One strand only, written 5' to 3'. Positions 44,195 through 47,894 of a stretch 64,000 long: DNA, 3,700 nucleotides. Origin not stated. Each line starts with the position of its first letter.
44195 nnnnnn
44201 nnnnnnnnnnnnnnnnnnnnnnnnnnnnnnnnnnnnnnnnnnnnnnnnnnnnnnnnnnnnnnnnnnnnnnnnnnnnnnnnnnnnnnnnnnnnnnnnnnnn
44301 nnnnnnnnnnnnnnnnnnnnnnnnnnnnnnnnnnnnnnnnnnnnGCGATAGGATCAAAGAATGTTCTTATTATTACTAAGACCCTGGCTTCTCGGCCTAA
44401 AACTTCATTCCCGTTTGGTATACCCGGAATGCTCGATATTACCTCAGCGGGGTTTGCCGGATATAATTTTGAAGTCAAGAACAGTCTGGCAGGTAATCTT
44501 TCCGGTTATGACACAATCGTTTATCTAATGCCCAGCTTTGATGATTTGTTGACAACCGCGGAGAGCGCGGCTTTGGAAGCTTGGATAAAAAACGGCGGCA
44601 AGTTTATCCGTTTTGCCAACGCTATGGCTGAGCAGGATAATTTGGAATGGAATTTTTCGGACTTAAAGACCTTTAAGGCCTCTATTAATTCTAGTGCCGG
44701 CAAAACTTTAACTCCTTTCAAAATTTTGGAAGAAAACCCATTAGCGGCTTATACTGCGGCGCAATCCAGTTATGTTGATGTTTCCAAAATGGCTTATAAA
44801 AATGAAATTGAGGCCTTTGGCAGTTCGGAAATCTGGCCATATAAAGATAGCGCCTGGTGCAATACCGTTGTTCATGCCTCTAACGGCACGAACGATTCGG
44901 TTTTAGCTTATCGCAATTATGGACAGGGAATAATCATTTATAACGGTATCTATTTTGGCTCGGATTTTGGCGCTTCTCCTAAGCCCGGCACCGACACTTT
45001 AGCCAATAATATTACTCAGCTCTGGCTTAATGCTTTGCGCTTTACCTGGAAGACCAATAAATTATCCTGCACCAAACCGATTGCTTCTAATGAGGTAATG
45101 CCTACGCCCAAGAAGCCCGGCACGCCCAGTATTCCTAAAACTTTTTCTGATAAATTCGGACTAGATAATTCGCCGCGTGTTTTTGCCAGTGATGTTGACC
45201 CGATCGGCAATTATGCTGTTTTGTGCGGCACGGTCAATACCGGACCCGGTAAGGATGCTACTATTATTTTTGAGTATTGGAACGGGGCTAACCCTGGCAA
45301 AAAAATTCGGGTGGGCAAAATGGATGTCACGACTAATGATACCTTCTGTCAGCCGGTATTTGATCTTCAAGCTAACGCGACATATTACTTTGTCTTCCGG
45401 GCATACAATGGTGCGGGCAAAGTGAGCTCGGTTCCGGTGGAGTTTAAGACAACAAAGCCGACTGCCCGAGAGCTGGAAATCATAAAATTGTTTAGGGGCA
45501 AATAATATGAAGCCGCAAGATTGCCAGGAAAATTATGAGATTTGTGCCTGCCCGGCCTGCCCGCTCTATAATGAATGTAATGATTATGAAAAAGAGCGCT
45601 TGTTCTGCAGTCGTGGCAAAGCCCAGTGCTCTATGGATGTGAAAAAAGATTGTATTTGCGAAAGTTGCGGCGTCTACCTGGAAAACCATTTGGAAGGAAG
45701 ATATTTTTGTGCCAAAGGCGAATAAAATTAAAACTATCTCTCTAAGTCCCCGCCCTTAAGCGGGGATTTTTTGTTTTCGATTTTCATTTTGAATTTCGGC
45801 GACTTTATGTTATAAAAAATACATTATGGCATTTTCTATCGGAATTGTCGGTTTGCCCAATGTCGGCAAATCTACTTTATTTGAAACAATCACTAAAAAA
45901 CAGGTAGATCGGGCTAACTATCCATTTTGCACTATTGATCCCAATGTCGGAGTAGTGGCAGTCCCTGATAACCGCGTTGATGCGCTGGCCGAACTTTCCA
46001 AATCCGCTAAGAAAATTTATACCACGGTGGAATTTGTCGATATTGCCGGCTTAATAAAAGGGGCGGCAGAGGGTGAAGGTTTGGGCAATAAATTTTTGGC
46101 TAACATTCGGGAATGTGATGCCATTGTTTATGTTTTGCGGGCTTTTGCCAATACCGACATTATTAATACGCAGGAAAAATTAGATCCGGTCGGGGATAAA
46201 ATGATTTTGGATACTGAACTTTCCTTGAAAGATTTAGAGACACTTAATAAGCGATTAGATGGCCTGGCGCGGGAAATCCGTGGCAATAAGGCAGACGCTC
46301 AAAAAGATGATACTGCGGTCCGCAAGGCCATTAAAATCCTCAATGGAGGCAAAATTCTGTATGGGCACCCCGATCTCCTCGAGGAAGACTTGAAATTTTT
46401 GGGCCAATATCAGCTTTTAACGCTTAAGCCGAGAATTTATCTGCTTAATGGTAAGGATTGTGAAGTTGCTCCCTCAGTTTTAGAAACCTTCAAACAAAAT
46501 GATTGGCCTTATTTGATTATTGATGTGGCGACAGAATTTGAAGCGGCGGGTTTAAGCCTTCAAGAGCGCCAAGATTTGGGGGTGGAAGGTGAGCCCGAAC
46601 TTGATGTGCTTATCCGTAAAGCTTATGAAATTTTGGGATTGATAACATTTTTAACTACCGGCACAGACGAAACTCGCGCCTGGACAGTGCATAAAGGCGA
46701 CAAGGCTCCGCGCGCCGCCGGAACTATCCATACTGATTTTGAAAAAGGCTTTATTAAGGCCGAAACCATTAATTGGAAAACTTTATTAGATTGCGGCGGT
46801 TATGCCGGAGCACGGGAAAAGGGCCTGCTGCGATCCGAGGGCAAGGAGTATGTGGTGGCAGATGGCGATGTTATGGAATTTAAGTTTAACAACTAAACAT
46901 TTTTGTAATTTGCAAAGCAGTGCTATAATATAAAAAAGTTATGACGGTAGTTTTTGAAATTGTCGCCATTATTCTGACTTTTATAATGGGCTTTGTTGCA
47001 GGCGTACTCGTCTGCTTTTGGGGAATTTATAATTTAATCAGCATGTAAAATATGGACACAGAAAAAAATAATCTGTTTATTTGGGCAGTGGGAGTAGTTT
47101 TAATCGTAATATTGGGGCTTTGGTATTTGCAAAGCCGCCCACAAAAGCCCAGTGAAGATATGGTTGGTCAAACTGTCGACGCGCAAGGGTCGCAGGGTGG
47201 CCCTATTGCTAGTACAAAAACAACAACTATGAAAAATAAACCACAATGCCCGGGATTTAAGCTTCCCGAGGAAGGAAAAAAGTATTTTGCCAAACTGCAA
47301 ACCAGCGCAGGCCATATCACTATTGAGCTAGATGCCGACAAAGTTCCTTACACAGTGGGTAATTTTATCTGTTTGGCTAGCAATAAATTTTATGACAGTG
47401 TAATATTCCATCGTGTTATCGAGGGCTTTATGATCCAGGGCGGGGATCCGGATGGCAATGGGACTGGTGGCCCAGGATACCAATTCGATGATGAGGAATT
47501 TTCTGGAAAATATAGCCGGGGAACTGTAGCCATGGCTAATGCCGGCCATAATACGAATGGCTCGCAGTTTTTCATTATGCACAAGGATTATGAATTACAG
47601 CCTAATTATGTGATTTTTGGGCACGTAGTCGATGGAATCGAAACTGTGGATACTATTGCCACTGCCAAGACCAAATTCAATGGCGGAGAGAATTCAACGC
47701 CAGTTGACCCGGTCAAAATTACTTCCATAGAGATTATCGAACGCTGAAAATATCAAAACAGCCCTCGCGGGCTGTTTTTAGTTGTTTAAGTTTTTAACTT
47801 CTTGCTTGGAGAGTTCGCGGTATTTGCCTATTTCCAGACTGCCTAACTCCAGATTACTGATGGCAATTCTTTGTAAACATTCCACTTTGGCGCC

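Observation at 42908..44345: Array of seven ~65-aa six-cysteine modules of an unrecognised type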

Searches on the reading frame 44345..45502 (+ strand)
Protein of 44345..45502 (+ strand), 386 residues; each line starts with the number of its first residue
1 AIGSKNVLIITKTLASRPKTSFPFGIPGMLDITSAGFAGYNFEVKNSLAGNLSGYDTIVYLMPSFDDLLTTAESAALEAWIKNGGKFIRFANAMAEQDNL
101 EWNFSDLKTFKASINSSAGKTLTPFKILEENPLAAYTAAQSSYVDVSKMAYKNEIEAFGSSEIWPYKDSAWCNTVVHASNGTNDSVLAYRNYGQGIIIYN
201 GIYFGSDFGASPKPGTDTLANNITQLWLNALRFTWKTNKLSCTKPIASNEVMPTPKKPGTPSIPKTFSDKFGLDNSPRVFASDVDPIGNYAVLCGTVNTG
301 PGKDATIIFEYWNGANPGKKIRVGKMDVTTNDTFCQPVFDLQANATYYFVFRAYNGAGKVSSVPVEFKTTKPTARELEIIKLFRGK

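Call 46: find_related_loci(query=A6, collection=metagenome_contigs, flank=6000)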
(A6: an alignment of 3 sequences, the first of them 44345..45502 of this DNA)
Query A6 (386 aa) in metagenome_contigs; peptide patterns used: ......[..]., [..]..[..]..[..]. (x = any residue, [..] = any of these).
599 stretches matched a pattern, but none encodes a relative of the query by tblastn (E <= 1e-3).

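Call 47: search_protein_families(library=pfam, alignment_id=A6, max_evalue=10)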
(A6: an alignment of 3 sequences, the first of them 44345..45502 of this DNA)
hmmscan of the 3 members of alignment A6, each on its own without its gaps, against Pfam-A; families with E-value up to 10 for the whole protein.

A. member 1, window:44345-45502:+ (386 aa): 3 families
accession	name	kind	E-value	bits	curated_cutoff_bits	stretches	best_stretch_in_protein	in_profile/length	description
PF06283.17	ThuA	-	0.0031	18.2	33.4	1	7-104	2-97/209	Trehalose utilisation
PF24489.1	Ig_J_second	-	0.017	15.6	27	1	304-380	25-104/105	Tip attachment protein J second Ig-like domain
PF09822.16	ABC_transp_aux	-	0.056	13.1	34.7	1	39-100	28-90/288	ABC-type uncharacterized transport system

B. families by the number of members that match (of 3 scanned): 4 families
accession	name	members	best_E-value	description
PF09822.16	ABC_transp_aux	2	0.056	ABC-type uncharacterized transport system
PF06283.17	ThuA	1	0.0031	Trehalose utilisation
PF24489.1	Ig_J_second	1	0.017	Tip attachment protein J second Ig-like domain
PF12509.13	DUF3715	1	0.065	Protein of unknown function (DUF3715)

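Call 65: search_solved_structures(query=A6, max_evalue=10, show_alignments=2)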
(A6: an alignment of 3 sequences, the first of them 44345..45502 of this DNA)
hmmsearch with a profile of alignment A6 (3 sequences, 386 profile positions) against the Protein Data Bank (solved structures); distinct sequences matched with E-value up to 10: 12.
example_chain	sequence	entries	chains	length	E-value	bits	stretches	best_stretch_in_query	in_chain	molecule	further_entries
5e55_A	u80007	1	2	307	0.0013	21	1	309-371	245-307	Contactin-6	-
4n68_A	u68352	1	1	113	0.075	15.2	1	331-371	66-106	Contactin-5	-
7mrn_A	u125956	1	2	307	0.11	14.7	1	269-358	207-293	Contactin-5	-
8k3j_A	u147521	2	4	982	0.27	13.4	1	337-372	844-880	Contactin-2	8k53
9ba4_A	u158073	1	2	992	0.28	13.4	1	337-372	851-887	Contactin-2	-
1x5x_A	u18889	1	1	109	0.34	13.1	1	337-370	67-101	Fibronectin type-III domain containing protein 3a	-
4jqs_A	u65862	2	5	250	0.42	12.7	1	44-102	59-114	hypothetical protein | Uncharacterized protein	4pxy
7jgt_A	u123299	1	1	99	0.46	12.6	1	328-373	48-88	Fibronectin type-III domain-containing protein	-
5e7l_A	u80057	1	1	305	1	11.5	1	337-362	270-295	Contactin-2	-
7mrk_B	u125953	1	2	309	1.1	11.4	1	330-370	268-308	Contactin-4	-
5e52_A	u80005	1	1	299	1.1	11.4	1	331-358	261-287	Contactin-5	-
9i1r_C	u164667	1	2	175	1.2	11.3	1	67-112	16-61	Phycocyanin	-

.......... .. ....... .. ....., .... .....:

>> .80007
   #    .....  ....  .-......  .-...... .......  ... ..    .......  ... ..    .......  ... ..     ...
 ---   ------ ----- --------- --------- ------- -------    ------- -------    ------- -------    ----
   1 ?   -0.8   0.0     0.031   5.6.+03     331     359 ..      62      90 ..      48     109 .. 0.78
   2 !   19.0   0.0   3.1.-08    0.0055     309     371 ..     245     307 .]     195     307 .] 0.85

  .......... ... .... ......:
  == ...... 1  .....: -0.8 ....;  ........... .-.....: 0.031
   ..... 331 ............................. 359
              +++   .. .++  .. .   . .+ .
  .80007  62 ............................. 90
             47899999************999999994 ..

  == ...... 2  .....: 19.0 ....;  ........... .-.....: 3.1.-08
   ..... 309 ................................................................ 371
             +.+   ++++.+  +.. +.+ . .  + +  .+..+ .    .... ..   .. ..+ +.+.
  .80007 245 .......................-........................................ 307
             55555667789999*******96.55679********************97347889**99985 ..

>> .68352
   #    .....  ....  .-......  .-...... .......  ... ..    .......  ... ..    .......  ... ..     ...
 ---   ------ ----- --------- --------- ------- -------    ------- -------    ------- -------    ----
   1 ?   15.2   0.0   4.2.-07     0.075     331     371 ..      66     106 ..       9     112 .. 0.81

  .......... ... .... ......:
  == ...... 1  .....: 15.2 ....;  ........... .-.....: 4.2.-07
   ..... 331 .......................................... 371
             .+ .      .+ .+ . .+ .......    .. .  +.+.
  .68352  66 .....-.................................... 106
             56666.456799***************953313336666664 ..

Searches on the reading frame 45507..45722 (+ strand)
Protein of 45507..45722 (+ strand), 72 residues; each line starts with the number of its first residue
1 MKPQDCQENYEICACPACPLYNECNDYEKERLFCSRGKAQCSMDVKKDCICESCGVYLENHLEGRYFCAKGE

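Call 57: search_protein_families(library=pfam, proteins=[window:45507-45722:+], max_evalue=0.1)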
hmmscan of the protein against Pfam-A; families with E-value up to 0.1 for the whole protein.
window:45507-45722:+ (72 aa): 1 family
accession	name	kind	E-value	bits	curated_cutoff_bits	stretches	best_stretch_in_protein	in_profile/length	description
PF10967.13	DUF2769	-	5.3e-15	56.2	22.8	1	13-68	1-56/57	Protein of unknown function (DUF2769)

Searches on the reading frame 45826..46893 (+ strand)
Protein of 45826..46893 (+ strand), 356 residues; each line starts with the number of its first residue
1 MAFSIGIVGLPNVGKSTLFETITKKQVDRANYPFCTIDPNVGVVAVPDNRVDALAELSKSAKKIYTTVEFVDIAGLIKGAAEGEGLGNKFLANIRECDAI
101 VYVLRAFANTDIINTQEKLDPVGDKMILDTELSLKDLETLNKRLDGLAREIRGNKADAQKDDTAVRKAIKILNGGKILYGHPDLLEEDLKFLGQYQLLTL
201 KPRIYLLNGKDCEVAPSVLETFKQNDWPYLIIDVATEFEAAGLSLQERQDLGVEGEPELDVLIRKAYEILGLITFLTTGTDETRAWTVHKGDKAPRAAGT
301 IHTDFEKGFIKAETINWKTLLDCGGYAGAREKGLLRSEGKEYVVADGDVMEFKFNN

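Call 34: search_protein_families(library=pfam, proteins=[window:45826-46893:+], max_evalue=0.01)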
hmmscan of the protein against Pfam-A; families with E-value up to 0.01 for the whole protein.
window:45826-46893:+ (356 aa): 4 families
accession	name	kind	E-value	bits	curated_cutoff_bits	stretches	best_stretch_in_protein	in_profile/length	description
PF06071.19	YchF-GTPase_C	-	3.9e-35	120.3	27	1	272-355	1-84/84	Protein of unknown function (DUF933)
PF01926.29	MMR_HSR1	-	9.1e-22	77.8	21.9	1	5-118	2-95/113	50S ribosome-binding GTPase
PF02421.24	FeoB_N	-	2.2e-07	31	27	1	4-50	2-48/156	Ferrous iron transport protein B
PF00350.29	Dynamin_N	-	0.0016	18.9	27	0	64-127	99-162/168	Dynamin family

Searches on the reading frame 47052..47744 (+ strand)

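Call 57: search_protein_families(library=pfam, proteins=[window:47052-47744:+], max_evalue=0.1)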
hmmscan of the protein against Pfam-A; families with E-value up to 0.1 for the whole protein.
window:47052-47744:+ (231 aa): 1 family
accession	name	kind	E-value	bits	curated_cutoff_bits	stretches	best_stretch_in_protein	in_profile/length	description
PF00160.26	Pro_isomerase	-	2.9e-43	148.3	21.7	1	80-227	2-158/159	Cyclophilin type peptidyl-prolyl cis-trans isomerase/CLD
